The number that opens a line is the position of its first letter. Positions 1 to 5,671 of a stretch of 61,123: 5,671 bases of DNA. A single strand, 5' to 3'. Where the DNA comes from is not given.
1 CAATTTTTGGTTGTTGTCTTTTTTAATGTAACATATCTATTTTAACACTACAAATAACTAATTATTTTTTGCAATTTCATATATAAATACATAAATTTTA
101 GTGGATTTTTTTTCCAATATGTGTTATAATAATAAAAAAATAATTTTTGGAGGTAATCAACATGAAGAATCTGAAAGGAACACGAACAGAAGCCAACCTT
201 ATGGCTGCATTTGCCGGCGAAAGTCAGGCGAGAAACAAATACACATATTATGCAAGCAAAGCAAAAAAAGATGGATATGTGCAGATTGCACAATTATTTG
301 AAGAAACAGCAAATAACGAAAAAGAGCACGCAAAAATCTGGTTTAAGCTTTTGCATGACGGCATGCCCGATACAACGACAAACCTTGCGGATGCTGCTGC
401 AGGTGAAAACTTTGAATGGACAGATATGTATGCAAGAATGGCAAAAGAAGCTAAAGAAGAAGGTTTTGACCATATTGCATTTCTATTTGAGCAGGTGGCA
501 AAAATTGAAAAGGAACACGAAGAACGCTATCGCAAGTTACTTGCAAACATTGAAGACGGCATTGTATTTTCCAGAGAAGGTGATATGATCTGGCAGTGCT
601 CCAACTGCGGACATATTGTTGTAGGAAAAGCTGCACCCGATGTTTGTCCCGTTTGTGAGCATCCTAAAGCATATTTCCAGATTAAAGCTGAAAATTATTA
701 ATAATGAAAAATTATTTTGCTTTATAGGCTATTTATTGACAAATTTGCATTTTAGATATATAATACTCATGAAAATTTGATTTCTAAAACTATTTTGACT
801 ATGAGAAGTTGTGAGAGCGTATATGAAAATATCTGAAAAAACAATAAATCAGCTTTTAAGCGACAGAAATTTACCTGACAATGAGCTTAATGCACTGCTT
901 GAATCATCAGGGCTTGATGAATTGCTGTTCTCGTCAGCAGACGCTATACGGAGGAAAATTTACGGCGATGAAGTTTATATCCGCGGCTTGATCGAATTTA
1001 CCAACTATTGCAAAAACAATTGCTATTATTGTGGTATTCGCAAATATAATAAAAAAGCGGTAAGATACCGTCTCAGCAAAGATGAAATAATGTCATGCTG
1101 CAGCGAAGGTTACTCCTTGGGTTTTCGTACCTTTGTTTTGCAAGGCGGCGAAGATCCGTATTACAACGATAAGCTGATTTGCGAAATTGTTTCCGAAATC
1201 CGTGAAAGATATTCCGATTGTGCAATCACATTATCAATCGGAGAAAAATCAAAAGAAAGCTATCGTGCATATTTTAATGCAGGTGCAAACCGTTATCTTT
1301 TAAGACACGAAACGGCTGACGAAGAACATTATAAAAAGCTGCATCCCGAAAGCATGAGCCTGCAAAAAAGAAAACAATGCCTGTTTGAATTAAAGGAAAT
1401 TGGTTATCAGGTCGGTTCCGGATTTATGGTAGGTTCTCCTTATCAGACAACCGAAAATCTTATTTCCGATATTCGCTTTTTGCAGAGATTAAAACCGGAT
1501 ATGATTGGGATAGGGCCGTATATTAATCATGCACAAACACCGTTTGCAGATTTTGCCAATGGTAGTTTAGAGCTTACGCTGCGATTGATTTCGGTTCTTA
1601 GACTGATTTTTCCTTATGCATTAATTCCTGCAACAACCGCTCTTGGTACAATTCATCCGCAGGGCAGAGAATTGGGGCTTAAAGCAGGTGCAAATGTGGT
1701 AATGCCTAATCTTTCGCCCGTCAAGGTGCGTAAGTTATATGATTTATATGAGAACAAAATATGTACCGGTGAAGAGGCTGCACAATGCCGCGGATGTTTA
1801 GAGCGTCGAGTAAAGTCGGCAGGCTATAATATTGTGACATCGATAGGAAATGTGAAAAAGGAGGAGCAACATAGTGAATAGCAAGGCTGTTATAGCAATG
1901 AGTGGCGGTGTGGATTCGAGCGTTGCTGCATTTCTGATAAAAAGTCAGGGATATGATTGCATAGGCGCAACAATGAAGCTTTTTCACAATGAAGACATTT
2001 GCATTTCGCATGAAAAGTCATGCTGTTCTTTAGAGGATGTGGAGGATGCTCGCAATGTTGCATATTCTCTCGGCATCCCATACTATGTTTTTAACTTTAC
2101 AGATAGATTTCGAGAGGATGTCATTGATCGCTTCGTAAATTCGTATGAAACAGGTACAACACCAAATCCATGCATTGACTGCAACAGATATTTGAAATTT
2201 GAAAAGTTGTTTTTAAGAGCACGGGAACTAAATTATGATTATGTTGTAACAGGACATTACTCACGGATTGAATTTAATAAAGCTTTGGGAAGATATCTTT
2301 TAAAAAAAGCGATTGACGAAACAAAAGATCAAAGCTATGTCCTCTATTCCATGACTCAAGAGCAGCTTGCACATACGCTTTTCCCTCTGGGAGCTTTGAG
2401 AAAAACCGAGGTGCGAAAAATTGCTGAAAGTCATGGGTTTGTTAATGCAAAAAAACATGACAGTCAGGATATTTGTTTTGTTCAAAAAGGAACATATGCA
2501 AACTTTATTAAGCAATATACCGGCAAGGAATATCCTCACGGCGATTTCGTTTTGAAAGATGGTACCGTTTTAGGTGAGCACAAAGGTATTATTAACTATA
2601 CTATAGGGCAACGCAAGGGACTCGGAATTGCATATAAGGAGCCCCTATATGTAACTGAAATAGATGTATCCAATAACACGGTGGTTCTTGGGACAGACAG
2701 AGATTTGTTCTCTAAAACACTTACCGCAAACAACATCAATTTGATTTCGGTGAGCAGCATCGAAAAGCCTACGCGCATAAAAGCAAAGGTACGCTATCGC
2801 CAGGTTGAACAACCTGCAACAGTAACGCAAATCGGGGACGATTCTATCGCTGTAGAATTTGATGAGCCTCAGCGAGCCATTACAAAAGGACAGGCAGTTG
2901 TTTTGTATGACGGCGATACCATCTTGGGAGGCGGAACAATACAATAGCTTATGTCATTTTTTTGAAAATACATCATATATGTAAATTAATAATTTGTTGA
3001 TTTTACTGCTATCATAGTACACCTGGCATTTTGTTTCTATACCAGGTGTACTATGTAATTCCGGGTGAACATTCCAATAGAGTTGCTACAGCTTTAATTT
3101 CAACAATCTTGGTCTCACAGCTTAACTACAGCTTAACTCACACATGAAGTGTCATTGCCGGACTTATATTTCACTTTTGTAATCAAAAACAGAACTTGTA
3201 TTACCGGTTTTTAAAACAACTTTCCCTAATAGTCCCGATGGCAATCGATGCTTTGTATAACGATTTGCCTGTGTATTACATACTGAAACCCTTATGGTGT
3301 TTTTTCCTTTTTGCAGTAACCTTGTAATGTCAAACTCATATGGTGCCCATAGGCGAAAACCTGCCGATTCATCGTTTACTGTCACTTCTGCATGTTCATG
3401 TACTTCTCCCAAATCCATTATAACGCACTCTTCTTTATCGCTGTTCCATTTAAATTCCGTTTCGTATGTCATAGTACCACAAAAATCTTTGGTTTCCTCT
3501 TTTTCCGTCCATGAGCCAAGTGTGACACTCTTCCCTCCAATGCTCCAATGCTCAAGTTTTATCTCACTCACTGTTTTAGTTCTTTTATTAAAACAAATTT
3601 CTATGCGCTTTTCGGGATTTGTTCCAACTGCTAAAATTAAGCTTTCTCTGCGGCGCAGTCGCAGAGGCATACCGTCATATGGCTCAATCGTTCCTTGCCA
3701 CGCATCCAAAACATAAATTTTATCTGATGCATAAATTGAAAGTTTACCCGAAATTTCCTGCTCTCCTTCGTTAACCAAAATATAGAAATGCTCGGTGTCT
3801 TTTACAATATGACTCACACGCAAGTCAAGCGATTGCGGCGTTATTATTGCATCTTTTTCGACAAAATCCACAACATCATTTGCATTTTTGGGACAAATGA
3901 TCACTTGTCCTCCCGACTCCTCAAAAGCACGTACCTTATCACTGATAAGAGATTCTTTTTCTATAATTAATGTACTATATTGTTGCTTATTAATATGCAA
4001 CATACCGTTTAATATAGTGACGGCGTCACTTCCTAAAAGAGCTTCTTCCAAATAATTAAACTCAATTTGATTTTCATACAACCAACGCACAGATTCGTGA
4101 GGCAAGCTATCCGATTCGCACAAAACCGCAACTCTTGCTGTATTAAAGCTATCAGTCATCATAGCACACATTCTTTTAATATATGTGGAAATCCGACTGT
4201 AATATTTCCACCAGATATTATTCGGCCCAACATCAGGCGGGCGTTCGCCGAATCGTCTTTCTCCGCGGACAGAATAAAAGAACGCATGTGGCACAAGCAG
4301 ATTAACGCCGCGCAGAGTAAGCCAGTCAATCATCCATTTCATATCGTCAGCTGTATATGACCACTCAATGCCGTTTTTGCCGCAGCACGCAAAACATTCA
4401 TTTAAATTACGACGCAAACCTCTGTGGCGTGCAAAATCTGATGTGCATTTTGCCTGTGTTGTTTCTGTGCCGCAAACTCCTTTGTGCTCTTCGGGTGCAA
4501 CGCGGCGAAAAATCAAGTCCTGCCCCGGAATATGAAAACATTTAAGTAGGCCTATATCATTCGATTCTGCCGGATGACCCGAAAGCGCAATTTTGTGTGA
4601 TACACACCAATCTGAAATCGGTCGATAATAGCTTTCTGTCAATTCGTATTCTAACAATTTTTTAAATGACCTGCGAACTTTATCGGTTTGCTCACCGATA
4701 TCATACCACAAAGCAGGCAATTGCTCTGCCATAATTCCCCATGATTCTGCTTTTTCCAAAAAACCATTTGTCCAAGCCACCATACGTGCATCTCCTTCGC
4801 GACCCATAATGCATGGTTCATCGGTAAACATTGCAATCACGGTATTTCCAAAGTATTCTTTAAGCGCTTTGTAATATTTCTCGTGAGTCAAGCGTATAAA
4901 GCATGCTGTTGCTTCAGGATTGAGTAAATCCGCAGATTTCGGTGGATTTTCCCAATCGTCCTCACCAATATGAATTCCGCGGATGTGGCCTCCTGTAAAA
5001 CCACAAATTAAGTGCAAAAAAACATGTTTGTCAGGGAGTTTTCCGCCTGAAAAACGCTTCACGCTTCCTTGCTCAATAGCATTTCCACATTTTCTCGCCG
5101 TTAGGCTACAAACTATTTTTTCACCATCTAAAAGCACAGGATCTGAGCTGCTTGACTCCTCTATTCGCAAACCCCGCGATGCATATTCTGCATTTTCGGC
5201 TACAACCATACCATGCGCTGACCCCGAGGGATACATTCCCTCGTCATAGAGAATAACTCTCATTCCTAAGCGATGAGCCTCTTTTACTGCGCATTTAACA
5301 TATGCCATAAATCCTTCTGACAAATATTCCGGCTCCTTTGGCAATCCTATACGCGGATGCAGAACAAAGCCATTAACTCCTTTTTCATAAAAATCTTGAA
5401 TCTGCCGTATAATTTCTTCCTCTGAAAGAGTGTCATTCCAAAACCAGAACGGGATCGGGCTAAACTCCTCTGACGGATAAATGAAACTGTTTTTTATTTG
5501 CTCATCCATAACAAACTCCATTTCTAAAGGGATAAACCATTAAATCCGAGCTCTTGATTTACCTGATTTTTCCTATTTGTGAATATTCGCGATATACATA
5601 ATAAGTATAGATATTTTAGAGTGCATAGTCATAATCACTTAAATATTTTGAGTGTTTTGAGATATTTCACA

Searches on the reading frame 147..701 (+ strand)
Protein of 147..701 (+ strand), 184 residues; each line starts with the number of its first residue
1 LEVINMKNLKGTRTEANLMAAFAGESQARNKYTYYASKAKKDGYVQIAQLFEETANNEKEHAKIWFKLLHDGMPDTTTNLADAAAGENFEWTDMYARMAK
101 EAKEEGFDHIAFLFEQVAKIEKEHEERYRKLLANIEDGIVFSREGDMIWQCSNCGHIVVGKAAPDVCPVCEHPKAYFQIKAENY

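Call 11: search_protein_families(library=pfam, proteins=[window:147-701:+], max_evalue=0.001)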
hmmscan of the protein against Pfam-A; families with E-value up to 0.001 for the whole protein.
window:147-701:+ (184 aa): 4 families
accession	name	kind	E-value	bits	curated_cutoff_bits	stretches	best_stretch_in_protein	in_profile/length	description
PF02915.23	Rubrerythrin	-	6.2e-27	95.1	22.8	1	17-132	2-137/137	Rubrerythrin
PF21349.2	RUBY_RBDX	-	9.2e-14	51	26.5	1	149-178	1-30/30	Rubrerythrin, rubredoxin-like domain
PF23458.2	DUF7130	-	3e-05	24.3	35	1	143-182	48-88/89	Domain of unknown function (DUF7130)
PF00210.30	Ferritin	-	5.2e-05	23.6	24.5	0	16-134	2-138/142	Ferritin-like domain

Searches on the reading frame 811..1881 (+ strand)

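Call 11: search_protein_families(library=pfam, proteins=[window:811-1881:+], max_evalue=0.001)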
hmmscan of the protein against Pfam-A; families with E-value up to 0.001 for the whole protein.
window:811-1881:+ (356 aa): 2 families
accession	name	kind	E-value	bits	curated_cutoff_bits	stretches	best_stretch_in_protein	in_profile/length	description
PF04055.27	Radical_SAM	-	9.7e-16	58.8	29.5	1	61-224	1-166/166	Radical SAM superfamily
PF13353.11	Fer4_12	-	0.00017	22.3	22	1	63-149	11-96/137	4Fe-4S single cluster domain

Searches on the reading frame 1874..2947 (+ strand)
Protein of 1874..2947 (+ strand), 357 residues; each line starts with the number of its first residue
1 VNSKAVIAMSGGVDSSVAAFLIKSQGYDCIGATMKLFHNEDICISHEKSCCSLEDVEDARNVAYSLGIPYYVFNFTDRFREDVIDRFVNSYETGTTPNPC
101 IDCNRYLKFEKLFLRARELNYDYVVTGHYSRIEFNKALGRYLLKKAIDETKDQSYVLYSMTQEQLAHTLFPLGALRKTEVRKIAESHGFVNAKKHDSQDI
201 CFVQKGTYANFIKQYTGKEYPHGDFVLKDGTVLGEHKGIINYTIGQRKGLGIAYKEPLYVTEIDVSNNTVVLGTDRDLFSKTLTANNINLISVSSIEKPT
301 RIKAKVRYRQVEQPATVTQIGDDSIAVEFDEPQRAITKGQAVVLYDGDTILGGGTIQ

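Call 11: search_protein_families(library=pfam, proteins=[window:1874-2947:+], max_evalue=0.001)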
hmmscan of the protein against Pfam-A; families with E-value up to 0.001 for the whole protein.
window:1874-2947:+ (357 aa): 5 families
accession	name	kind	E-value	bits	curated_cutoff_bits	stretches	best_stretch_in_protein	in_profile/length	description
PF03054.22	tRNA_Me_trans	-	1.9e-75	253.4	20.6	1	4-205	2-202/202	tRNA methyl transferase HUP domain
PF20258.4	tRNA_Me_trans_C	-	1.8e-23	83.1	20.6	1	280-356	1-77/77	Aminomethyltransferase beta-barrel domain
PF20259.3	tRNA_Me_trans_M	-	2.2e-21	75.6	27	1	210-273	2-65/66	tRNA methyl transferase PRC-barrel domain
PF02540.23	NAD_synthase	-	3.4e-05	23.5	21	1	3-78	19-84/242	NAD synthase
PF06508.19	QueC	-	0.00042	20.3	22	0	4-56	1-53/210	Queuosine biosynthesis protein QueC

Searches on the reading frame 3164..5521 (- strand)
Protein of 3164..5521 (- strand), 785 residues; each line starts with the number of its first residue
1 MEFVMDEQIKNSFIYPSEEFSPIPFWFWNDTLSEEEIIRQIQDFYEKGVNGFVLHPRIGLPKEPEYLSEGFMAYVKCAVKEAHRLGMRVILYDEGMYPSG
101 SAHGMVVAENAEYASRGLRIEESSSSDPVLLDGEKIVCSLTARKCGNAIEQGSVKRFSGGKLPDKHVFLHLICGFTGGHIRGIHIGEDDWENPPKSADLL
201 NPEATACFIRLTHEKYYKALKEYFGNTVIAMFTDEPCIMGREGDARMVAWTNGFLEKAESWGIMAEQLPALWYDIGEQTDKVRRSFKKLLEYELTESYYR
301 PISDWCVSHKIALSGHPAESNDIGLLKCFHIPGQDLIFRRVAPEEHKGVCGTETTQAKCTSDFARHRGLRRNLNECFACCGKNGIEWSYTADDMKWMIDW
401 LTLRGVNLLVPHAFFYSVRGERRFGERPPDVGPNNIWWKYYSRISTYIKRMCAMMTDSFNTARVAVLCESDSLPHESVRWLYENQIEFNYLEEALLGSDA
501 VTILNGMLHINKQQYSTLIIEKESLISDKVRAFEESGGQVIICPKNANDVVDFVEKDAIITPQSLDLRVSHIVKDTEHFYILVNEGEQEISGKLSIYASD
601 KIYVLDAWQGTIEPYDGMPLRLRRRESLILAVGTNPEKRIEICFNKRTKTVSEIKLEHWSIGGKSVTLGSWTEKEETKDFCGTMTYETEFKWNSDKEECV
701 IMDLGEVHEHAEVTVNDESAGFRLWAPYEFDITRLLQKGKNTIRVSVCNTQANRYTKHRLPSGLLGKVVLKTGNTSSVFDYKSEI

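Call 4: search_protein_families(library=pfam, proteins=[window:3164-5521:-], max_evalue=0.01)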
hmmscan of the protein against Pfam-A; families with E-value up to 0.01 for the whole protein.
window:3164-5521:- (785 aa): 3 families
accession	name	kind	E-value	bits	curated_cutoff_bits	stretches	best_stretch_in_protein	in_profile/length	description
PF22666.2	Glyco_hydro_2_N2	-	3e-06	27.8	27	1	684-750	50-120/167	Glycosyl hydrolase 2 galactose-binding domain-like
PF02837.24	Glyco_hydro_2_N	-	0.00016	22.1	28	1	664-756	47-142/169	Glycosyl hydrolases family 2, sugar binding domain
PF17132.9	Glyco_hydro_106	-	0.00062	18.8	29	0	368-524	441-603/743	alpha-L-rhamnosidase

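Call 12: search_protein_families(library=ncbifam, proteins=[window:3164-5521:-], max_evalue=0.01)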
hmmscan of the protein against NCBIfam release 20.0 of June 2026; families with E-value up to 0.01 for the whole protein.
window:3164-5521:- (785 aa): 4 families
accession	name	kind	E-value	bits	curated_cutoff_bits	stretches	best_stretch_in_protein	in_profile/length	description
NF049897.1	AlphaRhamBT4145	equivalog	4.1e-19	68.1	1300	1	664-756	758-852/897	alpha-L-rhamnosidase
NF045579.1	rhamnoside_JR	domain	8.4e-19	67.9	50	1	667-755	23-116/123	glycosylhydrolase-like jelly roll fold domain-containing protein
NF049890.1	Bet1-4galacdseBT4151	equivalog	0.00011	20.3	1500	1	677-750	102-178/952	exo-beta-1,4-galactosidase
NF052611.1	beta_gal_Bga2A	equivalog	0.0031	15.6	999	1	680-752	111-186/1007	beta-galactosidase, LacZ type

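Call 27: search_solved_structures(query=window:3164-5521:-, max_evalue=1)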
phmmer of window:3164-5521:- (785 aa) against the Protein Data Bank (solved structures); distinct sequences matched with E-value up to 1: 11.
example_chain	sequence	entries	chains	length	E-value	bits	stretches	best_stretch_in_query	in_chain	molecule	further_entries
5mwk_A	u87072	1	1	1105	1.6e-15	59.5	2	668-754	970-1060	Glycoside hydrolase family 2, sugar binding protein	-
5mqm_A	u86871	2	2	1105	1.6e-15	59.5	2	668-754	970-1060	Glycosyl hydrolases family 2, sugar binding domain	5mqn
6q2f_A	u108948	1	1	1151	2.7e-07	32.2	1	677-755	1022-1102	Glycoside hydrolase family protein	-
6d89_C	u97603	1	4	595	0.002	19.5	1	668-750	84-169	Beta-galactosidase/beta-glucuronidase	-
6d1n_A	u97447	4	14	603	0.0021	19.4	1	668-750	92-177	Beta-galactosidase/beta-glucuronidase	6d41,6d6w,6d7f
1bhg_A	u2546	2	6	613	0.077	14.2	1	678-765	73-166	BETA-GLUCURONIDASE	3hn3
6u7j_A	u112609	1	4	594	0.094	13.9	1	672-749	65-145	Beta-glucuronidase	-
3obk_A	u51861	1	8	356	0.34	12.1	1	12-111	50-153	Delta-aminolevulinic acid dehydratase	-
2uy7_B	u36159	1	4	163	0.84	10.8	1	120-166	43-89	PAP FIMBRIAL MAJOR PILIN PROTEIN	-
5flu_A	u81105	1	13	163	0.84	10.8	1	120-166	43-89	PAP FIMBRIAL MAJOR PILIN PROTEIN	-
2uy6_B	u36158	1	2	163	0.93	10.6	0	120-166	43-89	PAP FIMBRIAL MAJOR PILIN PROTEIN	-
